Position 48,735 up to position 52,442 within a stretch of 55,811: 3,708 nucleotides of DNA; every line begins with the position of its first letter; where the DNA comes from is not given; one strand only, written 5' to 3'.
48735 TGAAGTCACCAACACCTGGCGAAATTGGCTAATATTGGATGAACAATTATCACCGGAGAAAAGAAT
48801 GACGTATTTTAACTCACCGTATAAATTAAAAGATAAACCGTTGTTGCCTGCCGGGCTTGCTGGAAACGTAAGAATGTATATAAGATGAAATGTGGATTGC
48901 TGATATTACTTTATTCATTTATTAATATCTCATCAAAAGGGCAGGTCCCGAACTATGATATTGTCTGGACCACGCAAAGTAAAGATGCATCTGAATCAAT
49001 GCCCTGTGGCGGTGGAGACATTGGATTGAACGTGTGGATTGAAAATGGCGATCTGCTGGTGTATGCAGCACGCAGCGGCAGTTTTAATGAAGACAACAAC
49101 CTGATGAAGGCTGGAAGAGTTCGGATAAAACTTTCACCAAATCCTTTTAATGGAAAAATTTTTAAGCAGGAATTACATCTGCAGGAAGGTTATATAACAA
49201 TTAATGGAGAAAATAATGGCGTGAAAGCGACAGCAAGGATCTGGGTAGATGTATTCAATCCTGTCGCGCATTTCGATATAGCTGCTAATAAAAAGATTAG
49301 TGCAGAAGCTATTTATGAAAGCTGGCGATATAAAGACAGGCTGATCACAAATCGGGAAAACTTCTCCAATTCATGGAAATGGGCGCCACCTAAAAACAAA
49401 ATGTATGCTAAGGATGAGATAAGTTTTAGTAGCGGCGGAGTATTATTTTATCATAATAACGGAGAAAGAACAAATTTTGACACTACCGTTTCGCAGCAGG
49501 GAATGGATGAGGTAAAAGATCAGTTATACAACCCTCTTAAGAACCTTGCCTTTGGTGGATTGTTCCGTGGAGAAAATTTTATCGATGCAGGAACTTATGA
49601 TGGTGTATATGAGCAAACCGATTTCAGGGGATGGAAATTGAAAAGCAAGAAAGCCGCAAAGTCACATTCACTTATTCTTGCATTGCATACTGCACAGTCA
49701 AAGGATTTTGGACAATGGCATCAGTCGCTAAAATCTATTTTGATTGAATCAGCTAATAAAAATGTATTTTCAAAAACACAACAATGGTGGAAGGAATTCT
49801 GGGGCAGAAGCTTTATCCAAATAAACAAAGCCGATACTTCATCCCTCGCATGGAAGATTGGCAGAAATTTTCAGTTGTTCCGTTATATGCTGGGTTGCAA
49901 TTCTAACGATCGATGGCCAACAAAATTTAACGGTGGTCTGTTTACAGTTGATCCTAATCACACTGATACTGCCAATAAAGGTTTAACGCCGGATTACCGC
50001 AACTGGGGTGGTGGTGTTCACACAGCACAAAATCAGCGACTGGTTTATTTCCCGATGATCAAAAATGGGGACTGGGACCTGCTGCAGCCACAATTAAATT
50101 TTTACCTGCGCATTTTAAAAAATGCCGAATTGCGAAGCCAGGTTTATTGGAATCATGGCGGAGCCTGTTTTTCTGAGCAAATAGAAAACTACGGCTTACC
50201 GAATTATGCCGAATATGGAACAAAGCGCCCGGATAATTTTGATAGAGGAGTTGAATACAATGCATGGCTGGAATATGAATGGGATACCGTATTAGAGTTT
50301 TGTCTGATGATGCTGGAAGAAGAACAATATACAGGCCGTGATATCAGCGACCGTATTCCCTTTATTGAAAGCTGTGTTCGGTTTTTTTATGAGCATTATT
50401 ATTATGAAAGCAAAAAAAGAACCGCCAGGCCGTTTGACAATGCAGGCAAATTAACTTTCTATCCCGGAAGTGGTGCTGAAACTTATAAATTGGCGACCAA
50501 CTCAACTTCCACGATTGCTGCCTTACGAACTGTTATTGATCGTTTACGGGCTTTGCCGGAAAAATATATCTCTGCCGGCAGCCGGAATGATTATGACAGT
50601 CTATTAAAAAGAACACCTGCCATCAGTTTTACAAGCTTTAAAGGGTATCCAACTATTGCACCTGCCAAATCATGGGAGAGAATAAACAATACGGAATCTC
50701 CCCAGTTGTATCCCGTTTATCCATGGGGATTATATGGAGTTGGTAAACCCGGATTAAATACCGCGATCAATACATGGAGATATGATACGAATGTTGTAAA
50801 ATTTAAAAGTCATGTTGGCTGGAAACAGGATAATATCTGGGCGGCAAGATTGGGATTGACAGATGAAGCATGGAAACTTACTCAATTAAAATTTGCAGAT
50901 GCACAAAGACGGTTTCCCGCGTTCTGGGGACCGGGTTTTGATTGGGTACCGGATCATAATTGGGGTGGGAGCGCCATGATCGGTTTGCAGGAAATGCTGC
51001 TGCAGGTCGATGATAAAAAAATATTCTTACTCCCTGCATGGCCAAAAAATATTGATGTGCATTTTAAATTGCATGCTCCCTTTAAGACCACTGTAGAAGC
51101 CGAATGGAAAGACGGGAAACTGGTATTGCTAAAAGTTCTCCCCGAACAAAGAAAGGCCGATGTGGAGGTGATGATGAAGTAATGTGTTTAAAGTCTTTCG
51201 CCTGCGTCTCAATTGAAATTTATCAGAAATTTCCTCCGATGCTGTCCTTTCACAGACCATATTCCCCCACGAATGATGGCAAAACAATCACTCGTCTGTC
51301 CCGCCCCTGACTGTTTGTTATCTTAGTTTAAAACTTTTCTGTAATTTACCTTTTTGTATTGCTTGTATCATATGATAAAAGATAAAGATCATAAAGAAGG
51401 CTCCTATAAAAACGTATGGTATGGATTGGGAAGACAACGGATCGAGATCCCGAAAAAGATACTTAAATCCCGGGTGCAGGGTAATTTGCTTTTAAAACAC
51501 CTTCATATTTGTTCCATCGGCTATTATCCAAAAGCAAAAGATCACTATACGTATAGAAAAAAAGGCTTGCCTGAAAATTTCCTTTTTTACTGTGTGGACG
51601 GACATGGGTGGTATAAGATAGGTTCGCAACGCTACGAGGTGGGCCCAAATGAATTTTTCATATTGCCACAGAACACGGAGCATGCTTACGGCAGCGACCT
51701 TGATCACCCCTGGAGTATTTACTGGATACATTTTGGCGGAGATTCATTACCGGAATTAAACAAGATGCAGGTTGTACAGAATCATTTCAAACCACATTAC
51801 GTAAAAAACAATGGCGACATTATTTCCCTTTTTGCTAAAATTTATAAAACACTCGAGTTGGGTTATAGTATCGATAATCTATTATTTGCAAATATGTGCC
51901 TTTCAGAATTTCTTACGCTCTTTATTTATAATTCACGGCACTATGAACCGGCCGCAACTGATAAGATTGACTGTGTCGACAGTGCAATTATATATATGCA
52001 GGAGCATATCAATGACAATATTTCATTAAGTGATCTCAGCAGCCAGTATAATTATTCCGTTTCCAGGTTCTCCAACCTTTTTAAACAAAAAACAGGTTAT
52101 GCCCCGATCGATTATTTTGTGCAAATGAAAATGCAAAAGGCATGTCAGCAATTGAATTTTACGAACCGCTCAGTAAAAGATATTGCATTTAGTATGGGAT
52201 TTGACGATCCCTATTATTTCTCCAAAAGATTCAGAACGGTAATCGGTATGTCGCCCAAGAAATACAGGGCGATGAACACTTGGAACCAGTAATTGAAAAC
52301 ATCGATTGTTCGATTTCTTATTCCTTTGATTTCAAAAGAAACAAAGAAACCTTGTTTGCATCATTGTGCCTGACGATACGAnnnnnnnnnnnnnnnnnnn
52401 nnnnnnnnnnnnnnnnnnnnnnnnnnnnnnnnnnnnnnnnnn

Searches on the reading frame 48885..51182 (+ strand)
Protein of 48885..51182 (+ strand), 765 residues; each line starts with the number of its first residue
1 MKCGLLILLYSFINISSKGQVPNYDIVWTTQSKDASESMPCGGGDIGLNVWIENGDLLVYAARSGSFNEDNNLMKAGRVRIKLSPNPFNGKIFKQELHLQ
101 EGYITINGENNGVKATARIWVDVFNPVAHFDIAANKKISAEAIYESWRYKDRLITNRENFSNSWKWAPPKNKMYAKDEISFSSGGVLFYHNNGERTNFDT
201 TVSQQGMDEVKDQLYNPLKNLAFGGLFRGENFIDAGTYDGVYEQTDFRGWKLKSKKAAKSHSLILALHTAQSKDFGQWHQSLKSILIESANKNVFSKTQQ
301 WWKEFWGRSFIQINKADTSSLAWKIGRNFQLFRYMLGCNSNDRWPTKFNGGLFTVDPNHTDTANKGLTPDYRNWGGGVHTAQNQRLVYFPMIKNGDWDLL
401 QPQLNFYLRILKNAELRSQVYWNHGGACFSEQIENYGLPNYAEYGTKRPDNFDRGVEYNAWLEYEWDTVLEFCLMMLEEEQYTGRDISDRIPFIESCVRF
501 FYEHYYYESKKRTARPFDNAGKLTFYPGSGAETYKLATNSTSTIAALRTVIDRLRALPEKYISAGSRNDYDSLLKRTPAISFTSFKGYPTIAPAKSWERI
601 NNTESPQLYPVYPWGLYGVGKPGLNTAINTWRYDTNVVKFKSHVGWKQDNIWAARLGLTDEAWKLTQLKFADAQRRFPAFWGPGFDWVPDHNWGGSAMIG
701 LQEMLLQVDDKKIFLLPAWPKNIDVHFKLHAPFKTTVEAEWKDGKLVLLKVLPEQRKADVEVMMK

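Call 7: search_protein_families(library=pfam, proteins=[window:48885-51182:+])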
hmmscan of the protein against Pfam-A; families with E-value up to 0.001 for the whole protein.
window:48885-51182:+ (765 aa): 1 family
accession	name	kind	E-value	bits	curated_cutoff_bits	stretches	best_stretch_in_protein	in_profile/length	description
PF18961.6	DUF5703_N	-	1.9e-115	385.9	26.7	1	27-311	1-287/287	Domain of unknown function (DUF5703)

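Call 47: search_protein_families(library=ncbifam, proteins=[window:48885-51182:+], max_evalue=1e-10)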
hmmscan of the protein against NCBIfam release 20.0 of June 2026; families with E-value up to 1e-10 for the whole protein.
window:48885-51182:+ (765 aa): 0 families

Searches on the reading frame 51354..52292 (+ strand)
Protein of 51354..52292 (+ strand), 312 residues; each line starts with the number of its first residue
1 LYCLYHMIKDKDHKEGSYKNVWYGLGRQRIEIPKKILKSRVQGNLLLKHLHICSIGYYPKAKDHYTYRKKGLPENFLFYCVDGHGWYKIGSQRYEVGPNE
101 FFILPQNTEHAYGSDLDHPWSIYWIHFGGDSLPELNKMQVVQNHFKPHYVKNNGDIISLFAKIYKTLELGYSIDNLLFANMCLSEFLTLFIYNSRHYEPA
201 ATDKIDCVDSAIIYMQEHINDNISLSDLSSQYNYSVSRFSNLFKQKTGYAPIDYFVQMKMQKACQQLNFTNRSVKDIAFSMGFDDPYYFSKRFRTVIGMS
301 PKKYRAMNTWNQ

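Call 38: search_protein_families(library=ncbifam, proteins=[window:51354-52292:+], max_evalue=0.00001)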
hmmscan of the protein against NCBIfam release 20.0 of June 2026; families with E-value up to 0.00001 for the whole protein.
window:51354-52292:+ (312 aa): 26 families (the best 25 are shown)
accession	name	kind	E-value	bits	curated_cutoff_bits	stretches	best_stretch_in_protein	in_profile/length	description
NF007860.0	PRK10572.1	equivalog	2.7e-26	92.1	208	1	63-308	38-285/292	arabinose operon transcriptional regulator AraC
NF010028.0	PRK13503.1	equivalog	4.9e-18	65.5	288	1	196-307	161-272/278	HTH-type transcriptional activator RhaS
TIGR04094.1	adjacent_YSIRK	equivalog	4.6e-16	58.8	200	1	206-305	285-383/383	YSIRK-targeted surface antigen transcriptional regulator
NF047455.1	TF_Staph_AryK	equivalog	2.6e-15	55.7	850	1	190-307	141-258/759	transcriptional regulator AryK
NF047788.1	TransRegPocR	equivalog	8.1e-15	54.9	500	1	206-308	189-291/296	transcriptional regulator PocR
NF033869.1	viru_reg_Rsp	equivalog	8.3e-15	54.3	400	1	139-307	80-248/701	AraC family transcriptional regulator Rsp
NF010026.0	PRK13501.1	equivalog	5e-13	48.9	363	1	202-306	175-276/290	HTH-type transcriptional activator RhaR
TIGR02297.1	HpaA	equivalog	7.9e-13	48.3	274.65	1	215-306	195-286/287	4-hydroxyphenylacetate catabolism regulatory protein HpaA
NF049932.1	TranspRegBtr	equivalog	1.8e-12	46.6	900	1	191-304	151-262/531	bacillibactin transport transcriptional regulator Btr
NF010025.2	PRK13500.1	equivalog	2.1e-12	47.2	525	1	166-308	140-278/282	HTH-type transcriptional activator RhaR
NF006902.0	PRK09393.1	equivalog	6.6e-12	45.3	425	1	211-307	225-321/327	transcriptional regulator FtrA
NF052371.1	TransRegGbdRPseu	equivalog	1e-11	44.5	480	1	212-309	231-328/365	choline metabolism transcriptional regulator GbdR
NF007693.0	PRK10371.1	equivalog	7.7e-11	41.7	253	1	196-308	188-300/309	transcriptional regulator MelR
NF011701.0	PRK15121.1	equivalog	3.1e-10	40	426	1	204-311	3-110/289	MDR efflux pump AcrAB transcriptional activator RobA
NF007243.0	PRK09685.1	equivalog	8.8e-10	38.5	199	1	216-307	208-301/303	transcriptional regulator FeaR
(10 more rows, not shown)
